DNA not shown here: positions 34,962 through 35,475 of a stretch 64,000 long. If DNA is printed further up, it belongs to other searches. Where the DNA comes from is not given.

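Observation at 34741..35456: ORF-poor region with two plus-strand intrinsic terminators converging on finO: candidate small RNA or type I TA remnant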

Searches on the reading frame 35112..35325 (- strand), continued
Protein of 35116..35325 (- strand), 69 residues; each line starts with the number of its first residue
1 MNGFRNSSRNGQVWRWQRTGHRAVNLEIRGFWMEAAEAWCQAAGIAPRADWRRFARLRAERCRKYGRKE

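Call 93: fold_search(model_id=the predicted structure, library=pdb)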
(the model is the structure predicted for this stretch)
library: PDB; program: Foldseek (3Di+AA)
matches with E <= 10: 221; with E <= 0.001: 0
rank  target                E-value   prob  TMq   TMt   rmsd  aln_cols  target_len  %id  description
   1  2vko_A                3.1e-01  1.00  0.69  0.47   1.4        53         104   17  Structure of the soluble domain of the membrane protein TM1634 from Thermotoga maritima (released 2008-04-08)
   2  2vko_B                3.3e-01  1.00  0.76  0.52   1.5        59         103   15  Structure of the soluble domain of the membrane protein TM1634 from Thermotoga maritima (released 2008-04-08)
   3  2vko_C                4.4e-01  1.00  0.71  0.48   1.2        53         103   17  Structure of the soluble domain of the membrane protein TM1634 from Thermotoga maritima (released 2008-04-08)
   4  2vkj_A                5.6e-01  0.99  0.70  0.47   1.6        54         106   17  Structure of the soluble domain of the membrane protein TM1634 from Thermotoga maritima (released 2008-04-08)
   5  4u7y_A                1.2e+00  0.63  0.52  0.45   4.1        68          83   13  Structure of the complex of VPS4B MIT and IST1 MIM (released 2015-02-11)
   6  8qd8_B                1.2e+00  0.63  0.54  0.11   5.1        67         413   13  Wdyg1p in complex with 1,3-Dihydroxynaphthalene (released 2024-03-13)
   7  8qd1_A                1.2e+00  0.60  0.54  0.11   5.0        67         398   18  Ayg1p from A. fumigatus catalyzes polyketide shortening in the biosynthesis of DHN-melanin (released 2024-03-13)
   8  8upa_A                1.3e+00  0.94  0.69  0.82   1.3        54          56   22  Structure of gp130 in complex with a de novo designed IL-6 mimetic (released 2024-08-28)
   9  4a5x_A                1.3e+00  0.75  0.60  0.56   4.4        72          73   19  Structures of MITD1 (released 2012-11-14)
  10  8qda_A                1.4e+00  0.60  0.53  0.11   4.9        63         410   13  Wdyg1p Ser256DHA (PMSF) (released 2024-03-13)
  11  5zum_B                1.7e+00  0.75  0.46  0.06   2.9        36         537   30  Structure of dipeptidyl-peptidase III from Corallococcus sp. strain EGB (released 2019-06-12)
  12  8qda_B                1.7e+00  0.57  0.54  0.11   4.9        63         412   13  Wdyg1p Ser256DHA (PMSF) (released 2024-03-13)
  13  8qd7_B                1.7e+00  0.57  0.54  0.11   4.9        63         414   13  Wdyg1p from W. dermatitidis catalyzes polyketide shortening in the biosynthesis of DHN-melanin (released 2024-03-13)
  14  8qd9_A                1.7e+00  0.54  0.54  0.11   4.9        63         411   13  Wdyg1p in complex with 1,3,6,8-Tetrahydroxynaphthalene (released 2024-03-13)
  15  8qd8_A                1.7e+00  0.54  0.53  0.11   5.0        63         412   13  Wdyg1p in complex with 1,3-Dihydroxynaphthalene (released 2024-03-13)
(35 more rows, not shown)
